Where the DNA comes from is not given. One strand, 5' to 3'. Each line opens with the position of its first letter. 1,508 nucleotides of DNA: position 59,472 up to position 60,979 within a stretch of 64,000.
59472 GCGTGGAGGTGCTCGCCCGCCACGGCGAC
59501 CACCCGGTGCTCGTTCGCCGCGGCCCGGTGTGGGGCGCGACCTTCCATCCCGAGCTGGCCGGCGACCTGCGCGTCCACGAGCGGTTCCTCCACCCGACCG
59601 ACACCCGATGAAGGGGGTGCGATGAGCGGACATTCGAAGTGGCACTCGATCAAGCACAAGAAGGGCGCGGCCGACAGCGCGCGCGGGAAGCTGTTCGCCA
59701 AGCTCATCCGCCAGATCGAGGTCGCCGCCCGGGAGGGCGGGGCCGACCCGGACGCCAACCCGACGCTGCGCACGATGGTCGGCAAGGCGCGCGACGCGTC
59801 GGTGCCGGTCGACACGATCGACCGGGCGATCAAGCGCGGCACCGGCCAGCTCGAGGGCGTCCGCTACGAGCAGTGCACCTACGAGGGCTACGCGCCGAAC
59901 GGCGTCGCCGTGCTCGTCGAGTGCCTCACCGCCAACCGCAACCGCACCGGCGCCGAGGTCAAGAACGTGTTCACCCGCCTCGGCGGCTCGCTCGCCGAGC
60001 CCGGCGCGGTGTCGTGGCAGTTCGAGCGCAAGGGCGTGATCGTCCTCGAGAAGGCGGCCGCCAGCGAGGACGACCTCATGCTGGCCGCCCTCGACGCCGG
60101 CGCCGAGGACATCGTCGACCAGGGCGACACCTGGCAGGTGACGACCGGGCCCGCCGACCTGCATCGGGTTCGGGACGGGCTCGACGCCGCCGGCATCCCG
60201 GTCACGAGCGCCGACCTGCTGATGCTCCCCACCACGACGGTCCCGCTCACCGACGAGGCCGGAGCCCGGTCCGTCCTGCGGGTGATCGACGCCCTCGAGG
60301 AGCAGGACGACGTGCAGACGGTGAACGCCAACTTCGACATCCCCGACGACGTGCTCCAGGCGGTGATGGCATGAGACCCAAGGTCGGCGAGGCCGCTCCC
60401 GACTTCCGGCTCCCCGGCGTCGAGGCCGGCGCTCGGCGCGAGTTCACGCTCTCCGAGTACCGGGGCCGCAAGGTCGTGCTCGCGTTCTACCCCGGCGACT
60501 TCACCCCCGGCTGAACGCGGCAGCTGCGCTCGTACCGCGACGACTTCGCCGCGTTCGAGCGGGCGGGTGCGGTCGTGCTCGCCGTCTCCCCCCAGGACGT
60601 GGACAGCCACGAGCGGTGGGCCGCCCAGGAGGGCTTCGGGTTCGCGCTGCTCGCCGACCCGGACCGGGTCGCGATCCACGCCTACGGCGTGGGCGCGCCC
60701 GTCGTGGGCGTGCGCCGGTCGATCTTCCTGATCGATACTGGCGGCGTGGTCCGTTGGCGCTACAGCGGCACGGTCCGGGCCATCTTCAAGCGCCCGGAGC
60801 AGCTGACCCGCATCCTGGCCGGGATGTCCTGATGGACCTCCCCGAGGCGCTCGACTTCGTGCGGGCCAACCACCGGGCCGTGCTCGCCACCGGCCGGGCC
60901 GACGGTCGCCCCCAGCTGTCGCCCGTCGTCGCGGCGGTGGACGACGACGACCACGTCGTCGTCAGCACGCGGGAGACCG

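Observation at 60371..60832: Peroxiredoxin whose only defect is a TGA at the catalytic-Cys codon, at the foot of a 9-bp hairpin: candidate selenocysteine peroxiredoxin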

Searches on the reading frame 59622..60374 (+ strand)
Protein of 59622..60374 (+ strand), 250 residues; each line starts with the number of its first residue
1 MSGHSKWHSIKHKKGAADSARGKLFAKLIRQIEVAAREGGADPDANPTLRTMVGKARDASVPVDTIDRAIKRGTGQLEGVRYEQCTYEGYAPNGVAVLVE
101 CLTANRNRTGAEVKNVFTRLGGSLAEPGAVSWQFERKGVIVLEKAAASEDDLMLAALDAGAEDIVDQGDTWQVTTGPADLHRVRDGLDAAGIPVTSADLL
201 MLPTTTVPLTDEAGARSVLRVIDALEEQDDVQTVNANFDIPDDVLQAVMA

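Call 11: find_encoding_contigs(protein=window:59622-60374:+, flank=10000, max_places=6)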
Protein window:59622-60374:+ (250 aa): 11 contigs read that carry it; 6 places shown.
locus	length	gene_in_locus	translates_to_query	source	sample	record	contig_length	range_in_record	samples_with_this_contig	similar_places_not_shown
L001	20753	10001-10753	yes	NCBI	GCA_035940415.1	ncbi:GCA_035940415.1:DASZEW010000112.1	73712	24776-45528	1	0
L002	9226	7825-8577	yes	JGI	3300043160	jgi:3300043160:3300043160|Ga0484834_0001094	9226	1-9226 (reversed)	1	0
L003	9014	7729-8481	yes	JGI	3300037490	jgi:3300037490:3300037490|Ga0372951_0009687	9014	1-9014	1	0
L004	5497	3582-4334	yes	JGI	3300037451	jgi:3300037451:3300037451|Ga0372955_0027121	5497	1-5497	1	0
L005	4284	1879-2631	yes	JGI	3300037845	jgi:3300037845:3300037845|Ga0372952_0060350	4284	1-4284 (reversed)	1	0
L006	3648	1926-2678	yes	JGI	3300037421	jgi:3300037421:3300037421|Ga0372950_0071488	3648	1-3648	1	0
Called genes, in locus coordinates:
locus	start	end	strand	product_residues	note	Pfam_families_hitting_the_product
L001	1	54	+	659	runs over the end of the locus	PF02824:TGS, PF07973:tRNA_SAD, PF00587:tRNA-synt_2b, PF03129:HGTP_anticodon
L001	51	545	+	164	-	PF11969:DcpS_C, PF01230:HIT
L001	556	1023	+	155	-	-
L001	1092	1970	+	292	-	PF02899:Phage_int_SAM_1, PF00589:Phage_integrase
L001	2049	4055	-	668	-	PF00009:GTP_EFTU, PF22042:EF-G_D2, PF03144:GTP_EFTU_D2, PF14492:EFG_III, PF03764:EFG_IV, PF00679:EFG_C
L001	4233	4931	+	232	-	PF01066:CDP-OH_P_transf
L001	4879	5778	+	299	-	PF03279:Lip_A_acyltrans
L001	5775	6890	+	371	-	PF13439:Glyco_transf_4, PF13579:Glyco_trans_4_4, PF20706:GT4-conflict (weak), PF00534:Glycos_transf_1, PF13692:Glyco_trans_1_4, PF13524:Glyco_trans_1_2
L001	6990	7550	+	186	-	PF04011:LemA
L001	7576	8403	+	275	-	PF01435:Peptidase_M48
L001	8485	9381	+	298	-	PF01680:SOR_SNZ, PF05690:ThiG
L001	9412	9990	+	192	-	PF01174:SNO, PF03575:Peptidase_S51 (weak), PF07685:GATase_3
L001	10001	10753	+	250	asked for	PF20772:TACO1_YebC_N, PF01709:Transcrip_reg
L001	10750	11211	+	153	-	-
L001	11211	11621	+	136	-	PF01243:PNPOx_N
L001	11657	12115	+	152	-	PF00111:Fer2 (weak), PF01799:Fer2_2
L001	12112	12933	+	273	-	PF00941:FAD_binding_5, PF03450:CO_deh_flav_C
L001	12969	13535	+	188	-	PF01128:IspD (weak), PF12804:NTP_transf_3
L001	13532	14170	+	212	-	PF06240:COXG, PF10604:Polyketide_cyc2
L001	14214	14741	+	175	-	PF02075:RuvC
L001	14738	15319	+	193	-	PF01330:RuvA_N, PF00633:HHH (faint), PF14520:HHH_5, PF21176:RecR_HhH (faint), PF07499:RuvA_C (weak)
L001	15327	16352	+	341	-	PF05496:RuvB_N, PF00004:AAA, PF07728:AAA_5 (faint), PF17864:AAA_lid_4, PF05491:WHD_RuvB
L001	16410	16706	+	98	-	PF02699:YajC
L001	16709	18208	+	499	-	PF21760:SecD_1st, PF22599:SecDF_P1_head, PF02355:SecD_SecF_C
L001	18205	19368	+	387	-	PF07549:Sec_GG, PF02355:SecD_SecF_C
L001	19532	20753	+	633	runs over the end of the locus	PF20990:DUF2207_C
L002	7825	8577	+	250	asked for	PF20772:TACO1_YebC_N, PF01709:Transcrip_reg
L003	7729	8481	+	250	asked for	PF20772:TACO1_YebC_N, PF01709:Transcrip_reg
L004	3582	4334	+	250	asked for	PF20772:TACO1_YebC_N, PF01709:Transcrip_reg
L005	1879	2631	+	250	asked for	PF20772:TACO1_YebC_N, PF01709:Transcrip_reg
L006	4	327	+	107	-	-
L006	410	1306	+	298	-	PF01680:SOR_SNZ, PF05690:ThiG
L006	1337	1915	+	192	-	PF01174:SNO, PF03575:Peptidase_S51 (weak), PF07685:GATase_3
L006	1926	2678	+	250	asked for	PF20772:TACO1_YebC_N, PF01709:Transcrip_reg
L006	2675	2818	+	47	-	PF00578:AhpC-TSA, PF08534:Redoxin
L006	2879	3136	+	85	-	PF00578:AhpC-TSA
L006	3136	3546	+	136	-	PF01243:PNPOx_N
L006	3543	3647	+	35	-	?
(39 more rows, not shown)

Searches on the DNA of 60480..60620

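Call 67: search_rna_families(source=window, start=60480, end=60620, threshold=evalue, max_evalue=10)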
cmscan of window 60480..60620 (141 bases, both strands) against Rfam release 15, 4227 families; matches with E-value up to 10: 5.
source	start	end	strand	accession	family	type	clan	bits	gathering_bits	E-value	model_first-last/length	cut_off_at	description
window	60505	60565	-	RF03726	mir-m21-1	Gene; miRNA;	-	15.8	84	1.1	1-74/74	no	mir-m21-1 microRNA precursor family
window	60505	60565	+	RF03726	mir-m21-1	Gene; miRNA;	-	15.5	84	1.4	1-74/74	no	mir-m21-1 microRNA precursor family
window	60505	60564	-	RF04020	mir-4859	Gene; miRNA;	-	12.8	100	7.5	1-80/80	no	mir-4859 microRNA precursor family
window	60497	60516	+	RF01310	sR7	Gene; snRNA; snoRNA; CD-box;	-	11.7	37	1.2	38-57/57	no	Small nucleolar RNA sR7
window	60565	60612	+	RF01768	flavi_FSE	Cis-reg; frameshift_element;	-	10.5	43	3.1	1-62/62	no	ribosomal frameshift site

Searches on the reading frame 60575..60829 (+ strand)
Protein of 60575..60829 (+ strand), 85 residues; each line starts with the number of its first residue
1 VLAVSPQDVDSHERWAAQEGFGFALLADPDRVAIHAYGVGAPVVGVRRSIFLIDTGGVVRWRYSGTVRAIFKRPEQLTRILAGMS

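Call 21: list_cluster_members(proteins=[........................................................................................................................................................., window:60371-60511:+, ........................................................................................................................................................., window:60575-60829:+])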
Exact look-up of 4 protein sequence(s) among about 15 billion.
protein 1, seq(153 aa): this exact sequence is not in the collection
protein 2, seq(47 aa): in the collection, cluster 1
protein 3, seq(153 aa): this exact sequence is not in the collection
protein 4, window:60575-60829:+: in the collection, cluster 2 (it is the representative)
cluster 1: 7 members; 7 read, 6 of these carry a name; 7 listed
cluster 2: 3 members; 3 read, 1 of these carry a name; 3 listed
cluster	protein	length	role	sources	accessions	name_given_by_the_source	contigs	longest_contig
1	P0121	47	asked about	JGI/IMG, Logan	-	peroxiredoxin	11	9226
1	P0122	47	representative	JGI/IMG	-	peroxiredoxin Q/BCP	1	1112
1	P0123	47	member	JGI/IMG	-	thioredoxin-dependent peroxiredoxin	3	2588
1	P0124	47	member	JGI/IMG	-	peroxiredoxin Q/BCP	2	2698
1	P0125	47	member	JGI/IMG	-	thioredoxin-dependent peroxiredoxin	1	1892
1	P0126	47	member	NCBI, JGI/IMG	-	peroxiredoxin Q/BCP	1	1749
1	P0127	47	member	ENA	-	-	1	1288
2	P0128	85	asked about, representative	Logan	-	-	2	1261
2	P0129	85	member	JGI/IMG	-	peroxiredoxin Q/BCP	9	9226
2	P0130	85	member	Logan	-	-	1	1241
